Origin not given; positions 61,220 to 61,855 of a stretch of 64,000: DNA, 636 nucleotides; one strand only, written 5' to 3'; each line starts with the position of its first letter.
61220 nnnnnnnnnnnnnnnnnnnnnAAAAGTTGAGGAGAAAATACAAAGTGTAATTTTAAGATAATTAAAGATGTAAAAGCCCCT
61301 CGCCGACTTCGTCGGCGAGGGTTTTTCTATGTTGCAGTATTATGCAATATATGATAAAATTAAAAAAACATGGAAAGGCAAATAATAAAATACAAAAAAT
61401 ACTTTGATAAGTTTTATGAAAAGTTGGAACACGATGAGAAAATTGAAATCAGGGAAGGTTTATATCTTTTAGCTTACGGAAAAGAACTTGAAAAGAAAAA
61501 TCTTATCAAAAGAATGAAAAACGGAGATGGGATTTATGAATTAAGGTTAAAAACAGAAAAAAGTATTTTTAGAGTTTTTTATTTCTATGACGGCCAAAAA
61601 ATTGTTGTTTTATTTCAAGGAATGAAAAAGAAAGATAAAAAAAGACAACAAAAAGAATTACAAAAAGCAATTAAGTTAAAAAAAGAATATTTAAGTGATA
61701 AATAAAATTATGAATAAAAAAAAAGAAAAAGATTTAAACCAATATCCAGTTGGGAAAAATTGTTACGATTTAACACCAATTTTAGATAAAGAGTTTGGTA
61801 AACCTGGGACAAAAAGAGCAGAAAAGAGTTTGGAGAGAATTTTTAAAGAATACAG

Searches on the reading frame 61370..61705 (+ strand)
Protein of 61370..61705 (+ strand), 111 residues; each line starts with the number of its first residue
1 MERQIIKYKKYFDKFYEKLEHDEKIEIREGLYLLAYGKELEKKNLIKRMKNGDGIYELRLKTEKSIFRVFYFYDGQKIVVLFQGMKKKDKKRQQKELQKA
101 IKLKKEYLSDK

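Call 4: search_protein_families(library=pfam, proteins=[window:61370-61705:+], max_evalue=1)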
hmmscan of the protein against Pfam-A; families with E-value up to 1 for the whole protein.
window:61370-61705:+ (111 aa): 2 families
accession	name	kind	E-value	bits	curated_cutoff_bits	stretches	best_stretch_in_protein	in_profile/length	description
PF05973.20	Gp49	-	2.5e-13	50.3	23.9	1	17-105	4-90/90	Phage derived protein Gp49-like (DUF891)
PF24154.1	Tis1_ImmP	-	0.084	13.4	27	1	3-44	26-69/74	Tis1 immunity protein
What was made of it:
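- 61370..61705 (+): HigB-type toxin of the Gp49/PF05973 family (RelE/ParE superfamily), 111 aa. Pfam gives 50.3 bits (call 4).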

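Call 15: find_encoding_contigs(protein=window:61370-61705:+, flank=5000, max_places=10)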
Protein window:61370-61705:+ (111 aa): no gene with exactly this product is on record in the collection.

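Call 22: find_homologous_proteins(query=window:61370-61705:+)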
Query window:61370-61705:+ (111 aa): 1 proteins with E <= 0.001 among 16 candidates.
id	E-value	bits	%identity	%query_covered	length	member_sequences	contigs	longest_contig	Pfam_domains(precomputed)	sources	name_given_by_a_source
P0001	6.9e-60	218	100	100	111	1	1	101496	PF05973.21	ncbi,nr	ncbi:addiction module toxin RelE [Candidatus Campbellbacteria bacterium]|nr:MAG: addiction module to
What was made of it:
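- Tried and rejected: It returned only the protein itself (call 22).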

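Call 24: find_encoding_contigs(protein=P0001, flank=10000, max_places=10)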
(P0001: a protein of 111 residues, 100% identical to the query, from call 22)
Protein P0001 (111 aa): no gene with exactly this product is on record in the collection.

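Call 28: search_protein_representatives(protein=window:61370-61705:+)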
Query: 111 residues. Proteins with E-value up to 0.001 (for the whole library): 466; up to 1e-10: 23; up to 1e-30: 1. The best 150 are listed.
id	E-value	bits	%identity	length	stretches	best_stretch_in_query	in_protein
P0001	2.2e-60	217.6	100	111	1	1-111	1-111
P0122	2.5e-15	72.9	40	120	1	2-111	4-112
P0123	1.5e-14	70.4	47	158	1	3-109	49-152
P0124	2.0e-13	66.8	42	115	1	1-109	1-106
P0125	2.0e-13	66.8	45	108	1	1-109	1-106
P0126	5.7e-13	65.3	41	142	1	1-109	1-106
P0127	9.6e-13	64.6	43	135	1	3-103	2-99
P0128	1.1e-12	64.4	37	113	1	2-111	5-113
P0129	1.1e-12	64.4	45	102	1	43-109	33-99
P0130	1.7e-12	63.8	36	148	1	3-111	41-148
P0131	2.1e-12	63.5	37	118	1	2-109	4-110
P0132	2.7e-12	63.2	42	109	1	1-111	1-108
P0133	3.3e-12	62.9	36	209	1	3-109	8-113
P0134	5.1e-12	62.3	36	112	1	3-111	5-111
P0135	6.1e-12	62.0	39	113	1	1-109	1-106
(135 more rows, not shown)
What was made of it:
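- Tried and rejected: The exhaustive search was needed to find relatives, and the best were 40-47% identical (call 28).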

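Call 39: search_protein_families(library=ncbifam, proteins=[window:61370-61705:+], max_evalue=0.1)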
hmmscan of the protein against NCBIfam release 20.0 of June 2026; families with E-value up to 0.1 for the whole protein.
window:61370-61705:+ (111 aa): 1 family
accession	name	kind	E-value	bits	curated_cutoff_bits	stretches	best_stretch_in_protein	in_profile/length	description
TIGR02683.1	upstrm_HI1419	hypoth_equivalog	4.1e-08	33.5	62.85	1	6-107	3-95/95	type II toxin-antitoxin system RelE/ParE family toxin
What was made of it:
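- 61370..61705 (+): TIGR02683 gives 33.5 bits, below its cut-off (call 39).
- On Type II TA, HigB toxin (Pfam PF05973 Gp49; RelE/ParE superfamily): The narrower TIGR02683 model scores 33.5 bits, below its 62.85 cut-off (call 39).
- Closest known: TIGR02683 / HI1419-type 'addiction module killer' with a downstream HTH antidote. Same: The architecture is the same, and the toxin matches the model end to end (call 39).
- NCBIfam TIGR02683 scores below its cut-off (call 39).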

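Call 40: search_solved_structures(query=window:61370-61705:+, max_evalue=1, show_alignments=2)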
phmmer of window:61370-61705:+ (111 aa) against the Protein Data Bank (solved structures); distinct sequences matched with E-value up to 1: 7.
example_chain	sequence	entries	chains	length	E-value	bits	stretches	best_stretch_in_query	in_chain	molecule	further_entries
1pv9_A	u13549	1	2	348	0.016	18.8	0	4-66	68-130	Xaa-Pro dipeptidase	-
4w8c_A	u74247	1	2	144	0.11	16.2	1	15-108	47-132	Peptide methionine sulfoxide reductase MsrA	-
7c13_A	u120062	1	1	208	0.23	15.2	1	15-108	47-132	Peptide methionine sulfoxide reductase MsrA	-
4u66_A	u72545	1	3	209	0.23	15.2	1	15-108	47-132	Peptide methionine sulfoxide reductase MsrA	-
4lwk_A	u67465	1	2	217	0.23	15.1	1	15-108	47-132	Peptide methionine sulfoxide reductase MsrA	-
4lwj_A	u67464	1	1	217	0.23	15.1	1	15-108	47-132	Peptide methionine sulfoxide reductase MsrA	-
4hhu_A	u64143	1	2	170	0.29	14.8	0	61-104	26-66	OR280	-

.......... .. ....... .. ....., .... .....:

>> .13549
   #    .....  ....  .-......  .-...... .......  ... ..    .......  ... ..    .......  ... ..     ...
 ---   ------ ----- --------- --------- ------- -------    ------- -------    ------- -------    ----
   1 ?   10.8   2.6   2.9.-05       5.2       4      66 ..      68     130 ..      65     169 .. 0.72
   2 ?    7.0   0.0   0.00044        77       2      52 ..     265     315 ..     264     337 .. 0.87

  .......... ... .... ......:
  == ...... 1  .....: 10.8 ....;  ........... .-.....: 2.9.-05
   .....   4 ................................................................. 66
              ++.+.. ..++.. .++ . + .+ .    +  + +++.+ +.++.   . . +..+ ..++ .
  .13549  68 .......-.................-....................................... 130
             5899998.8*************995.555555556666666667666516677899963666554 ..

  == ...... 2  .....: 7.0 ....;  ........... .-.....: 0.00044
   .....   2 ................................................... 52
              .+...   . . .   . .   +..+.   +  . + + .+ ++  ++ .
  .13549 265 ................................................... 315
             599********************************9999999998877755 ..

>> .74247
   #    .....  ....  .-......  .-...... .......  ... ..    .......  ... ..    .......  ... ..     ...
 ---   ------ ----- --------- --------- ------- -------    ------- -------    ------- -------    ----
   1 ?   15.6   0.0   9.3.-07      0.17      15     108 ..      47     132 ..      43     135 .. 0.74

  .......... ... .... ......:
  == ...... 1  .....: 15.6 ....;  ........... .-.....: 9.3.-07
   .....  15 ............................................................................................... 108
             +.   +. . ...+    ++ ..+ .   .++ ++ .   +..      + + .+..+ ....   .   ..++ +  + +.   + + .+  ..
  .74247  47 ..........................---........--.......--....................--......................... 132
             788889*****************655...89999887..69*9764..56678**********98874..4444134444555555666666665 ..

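Call 43: search_solved_structures(query=A1, max_evalue=0.1)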
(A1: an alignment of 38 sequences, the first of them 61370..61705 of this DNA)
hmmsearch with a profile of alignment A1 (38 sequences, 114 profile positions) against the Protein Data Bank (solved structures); distinct sequences matched with E-value up to 0.1: 3.
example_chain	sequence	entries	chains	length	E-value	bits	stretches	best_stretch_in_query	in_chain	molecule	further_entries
6af3_A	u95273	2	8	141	9.3e-07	32.3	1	12-102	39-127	HigB toxin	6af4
7nbu_Y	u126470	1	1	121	0.0016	21.9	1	45-103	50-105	Probable endoribonuclease HigB1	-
7awk_A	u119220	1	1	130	0.0019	21.6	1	45-103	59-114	Probable endoribonuclease HigB1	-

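Call 57: predict_structure(alignment_id=A1)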
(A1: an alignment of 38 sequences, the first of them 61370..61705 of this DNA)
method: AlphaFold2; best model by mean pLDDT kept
length: 111 residues; sequences in the alignment: 38
mean_pLDDT: 86.4   pTM: 0.79
mean pLDDT of the five models: 86.4, 86.1, 86.0, 85.8, 85.2
residues with pLDDT >= 90: 56; 70-90: 45; 50-70: 10; < 50: 0
segments of 3 or more residues with pLDDT < 50: none
pLDDT, mean of each block of 10 residues (from residue 1): 89 90 91 79 82 90 87 89 70 89 94 88
secondary structure, 60 per line:
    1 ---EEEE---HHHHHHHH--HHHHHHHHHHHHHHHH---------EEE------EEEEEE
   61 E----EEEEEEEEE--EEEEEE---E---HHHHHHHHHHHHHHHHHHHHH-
elements in order: E4-7 H11-18 H21-36 E46-48 E55-61 E66-74 E77-82 H90-110
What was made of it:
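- On Type II TA, HigB toxin (Pfam PF05973 Gp49; RelE/ParE superfamily): The AF2 model has pLDDT 86.4 and pTM 0.79 (call 57).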

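Call 61: fold_search(model_id=the predicted structure, library=pdb)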
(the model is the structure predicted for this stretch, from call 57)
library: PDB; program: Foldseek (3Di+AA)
matches with E <= 10: 359; with E <= 0.001: 0
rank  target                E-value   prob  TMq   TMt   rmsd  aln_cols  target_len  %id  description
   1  6af4_A                1.3e-03  1.00  0.68  0.65   3.4       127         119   18  Toxin-Antitoxin module from Streptococcus pneumoniae (released 2019-08-14)
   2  7nbu_Y                1.9e-03  1.00  0.58  0.54   5.2       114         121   21  Structure of the HigB1 toxin mutant K95A from Mycobacterium tuberculosis (Rv1955) and its target, the cspA mRNA, on th (released 2022-03-02)
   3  7awk                  3.9e-03  1.00  0.73  0.68   3.5       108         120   20  Crystal structure of the HigB1 toxin mutant K95A from Mycobacterium tuberculosis (Rv1955) (released 2021-11-24)
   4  5ja8_E                5.8e-03  1.00  0.57  0.59   4.9       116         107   11  Crystal structure of the HigB2 toxin in complex with Nb2 (released 2017-04-05)
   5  7v5y_E                9.1e-03  1.00  0.61  0.76   3.0        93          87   13  Crystal structure of hexameric complex of Sa2YoeB-Sa2YefM toxin-antitoxin from Staphylococcus aureus (released 2021-12-15)
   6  7v6w_F                1.1e-02  1.00  0.60  0.73   3.3        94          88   14  Crystal structure of heterohexameric Sa2YoeB-Sa2YefM complex bound to 26bp-DNA (released 2021-12-15)
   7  2khe_MODEL_1_A        1.2e-02  1.00  0.56  0.68   3.2        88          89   16  Solution Structure of the Bacterial Toxin Rele from Thermus Thermophilus HB8 (released 2010-03-31)
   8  7v6w_E                1.3e-02  1.00  0.60  0.73   3.1        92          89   13  Crystal structure of heterohexameric Sa2YoeB-Sa2YefM complex bound to 26bp-DNA (released 2021-12-15)
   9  1wmi_A                1.5e-02  1.00  0.55  0.67   3.6        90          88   10  Crystal structure of archaeal RelE-RelB complex from Pyrococcus horikoshii OT3 (released 2005-03-15)
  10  8yxv_E                1.8e-02  0.99  0.50  0.64   4.1        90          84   12  Toxin-antitoxin complex from Streptococcus pneumoniae (released 2025-04-09)
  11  3g5o_B                2.2e-02  0.99  0.50  0.65   4.0        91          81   16  The crystal structure of the toxin-antitoxin complex RelBE2 (Rv2865-2866) from Mycobacterium tuberculosis (released 2009-04-14)
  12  2kc8_MODEL_1_A        2.7e-02  0.99  0.58  0.66   4.2       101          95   14  Structure of E. coli toxin RelE (R81A/R83A) mutant in complex with antitoxin RelBc (K47-L79) peptide (released 2009-03-17)
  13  9g12_B                2.9e-02  1.00  0.55  0.70   3.4        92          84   15  Mycobacterium tuberculosis RelBE1 toxin-antitoxin system; rv1247c (relB1 antitoxin), rv1246c (relE1 toxin) (released 2025-12-17)
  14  3bpq_B                3.7e-02  0.94  0.44  0.55   4.1        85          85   15  Crystal Structure of RelB-RelE antitoxin-toxin complex from Methanococcus jannaschii (released 2008-12-23)
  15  8phj_Y                4.5e-02  0.97  0.55  0.20   4.9       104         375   14  cA4-bound Cami1 in complex with 70S ribosome (released 2023-12-13)
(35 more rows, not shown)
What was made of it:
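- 61370..61705 (+): The AlphaFold model has pLDDT 86, and its best Foldseek matches are HigB 6af4_A, 7awk, 7nbu and HigB2 5ja8 (calls 57, 61).
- On Type II TA, HigB toxin (Pfam PF05973 Gp49; RelE/ParE superfamily): The top Foldseek PDB matches are HigB 6af4_A, 7nbu_Y, 7awk and HigB2 5ja8_E, followed by YoeB and RelE, with TM scores of 0.57-0.73 (call 61).
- The AF2 model (pLDDT 86) best matches HigB structures (calls 57, 61).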

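Call 71: search_solved_structures(query=A1, max_evalue=0.01, show_alignments=3)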
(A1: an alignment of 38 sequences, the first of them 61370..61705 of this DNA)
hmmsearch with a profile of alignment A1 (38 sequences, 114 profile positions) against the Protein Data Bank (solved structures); distinct sequences matched with E-value up to 0.01: 3.
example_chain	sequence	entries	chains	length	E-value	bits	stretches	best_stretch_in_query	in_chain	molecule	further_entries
6af3_A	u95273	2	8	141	9.3e-07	32.3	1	12-102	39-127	HigB toxin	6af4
7nbu_Y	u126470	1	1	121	0.0016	21.9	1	45-103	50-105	Probable endoribonuclease HigB1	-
7awk_A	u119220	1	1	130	0.0019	21.6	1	45-103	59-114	Probable endoribonuclease HigB1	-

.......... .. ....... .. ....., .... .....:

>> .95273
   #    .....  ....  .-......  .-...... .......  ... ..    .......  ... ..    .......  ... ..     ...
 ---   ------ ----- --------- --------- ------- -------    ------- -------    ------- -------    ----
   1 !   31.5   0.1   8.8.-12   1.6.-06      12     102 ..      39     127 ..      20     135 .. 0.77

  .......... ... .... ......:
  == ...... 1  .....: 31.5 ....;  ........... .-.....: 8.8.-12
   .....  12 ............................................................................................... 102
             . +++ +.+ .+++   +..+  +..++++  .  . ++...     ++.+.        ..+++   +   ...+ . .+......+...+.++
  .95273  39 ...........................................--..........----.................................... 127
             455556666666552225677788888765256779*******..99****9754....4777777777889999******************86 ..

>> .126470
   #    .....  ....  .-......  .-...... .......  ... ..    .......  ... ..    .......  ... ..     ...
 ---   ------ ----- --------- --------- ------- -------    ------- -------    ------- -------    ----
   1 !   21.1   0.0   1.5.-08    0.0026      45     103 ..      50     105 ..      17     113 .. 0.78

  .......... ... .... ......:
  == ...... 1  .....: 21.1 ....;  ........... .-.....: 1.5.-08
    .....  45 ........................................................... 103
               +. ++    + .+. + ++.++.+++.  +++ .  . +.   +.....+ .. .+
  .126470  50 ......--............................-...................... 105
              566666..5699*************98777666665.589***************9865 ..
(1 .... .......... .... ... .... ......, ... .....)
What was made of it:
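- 61370..61705 (+): Profile A1 hits PDB HigB 6af3_A at E = 9e-7 and M. tuberculosis HigB1 (calls 43, 71).
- Closest known: Mycobacterium tuberculosis HigB1. Same: The invariant Lys aligns with the K95 position mutated in those structures, which implies ribosome-dependent mRNA cleavage (calls 61, 71).
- The invariant Lys (K87) aligns with the position mutated in the inactive K95A structures (calls 43, 71).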
